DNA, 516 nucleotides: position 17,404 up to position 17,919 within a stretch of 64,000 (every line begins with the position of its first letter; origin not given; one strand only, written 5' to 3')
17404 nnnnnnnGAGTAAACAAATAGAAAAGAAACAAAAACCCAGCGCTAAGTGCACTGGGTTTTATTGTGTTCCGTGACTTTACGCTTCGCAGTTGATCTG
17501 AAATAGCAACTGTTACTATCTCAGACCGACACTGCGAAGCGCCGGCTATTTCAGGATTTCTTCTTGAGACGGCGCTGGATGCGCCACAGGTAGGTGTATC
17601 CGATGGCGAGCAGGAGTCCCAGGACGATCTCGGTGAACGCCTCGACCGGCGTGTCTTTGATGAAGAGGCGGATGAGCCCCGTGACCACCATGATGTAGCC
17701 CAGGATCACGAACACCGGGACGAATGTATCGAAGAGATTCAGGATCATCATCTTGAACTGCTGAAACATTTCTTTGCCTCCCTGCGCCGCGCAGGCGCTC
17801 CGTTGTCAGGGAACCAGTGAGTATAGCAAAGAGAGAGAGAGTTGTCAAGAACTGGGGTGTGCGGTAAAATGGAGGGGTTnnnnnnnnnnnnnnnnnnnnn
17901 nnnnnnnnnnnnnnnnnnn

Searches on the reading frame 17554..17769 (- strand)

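Call 55: search_protein_families(library=pfam, proteins=[window:17554-17769:-], max_evalue=1)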
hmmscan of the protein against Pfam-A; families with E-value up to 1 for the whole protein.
seq(72 aa): 4 families
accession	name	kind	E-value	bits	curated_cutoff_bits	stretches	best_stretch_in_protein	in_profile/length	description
PF04246.17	RseC_MucC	-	0.1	13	24.4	1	17-71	73-121/130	Positive regulator of sigma(E), RseC/MucC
PF19701.4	DUF6199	-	0.1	12.8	27.7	1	48-71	9-32/64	Family of unknown function (DUF6199)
PF14110.11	DUF4282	-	0.15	13.1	27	1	19-64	19-66/86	Domain of unknown function (DUF4282)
PF12669.12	FeoB_associated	-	0.28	11.9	27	0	48-71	4-26/44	FeoB-associated Cys-rich membrane protein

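Call 56: search_protein_families(library=padloc, proteins=[window:17554-17769:-], max_evalue=1)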
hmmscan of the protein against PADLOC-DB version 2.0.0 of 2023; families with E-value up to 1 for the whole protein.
seq(72 aa): 1 family
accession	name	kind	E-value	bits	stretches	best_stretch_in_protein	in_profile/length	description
PDLC00439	ThsA2|ThsA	-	0.0072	13.7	1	15-69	16-70/282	Macro domain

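Call 57: search_protein_families(library=phrogs, proteins=[window:17554-17769:-], max_evalue=1)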
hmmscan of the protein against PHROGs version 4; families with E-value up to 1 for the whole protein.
seq(72 aa): 4 families
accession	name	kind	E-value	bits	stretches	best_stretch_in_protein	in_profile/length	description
phrog_5595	-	unknown function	0.01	16.3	1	19-57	21-59/243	-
phrog_28777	-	unknown function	0.15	12.9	0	20-40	8-28/40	-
phrog_29581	-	unknown function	0.37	11.7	0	46-71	9-35/58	-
phrog_28030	-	unknown function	0.66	10.4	1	8-38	25-55/278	-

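Call 78: search_protein_families(library=ncbifam, proteins=[window:17554-17769:-], max_evalue=0.1)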
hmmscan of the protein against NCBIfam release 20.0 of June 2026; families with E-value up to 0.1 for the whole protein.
seq(72 aa): 1 family
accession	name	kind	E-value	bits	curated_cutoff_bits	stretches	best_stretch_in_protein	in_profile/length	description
NF011361.0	PRK14780.1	equivalog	0.0092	15.3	199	1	3-39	193-225/263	lipoprotein signal peptidase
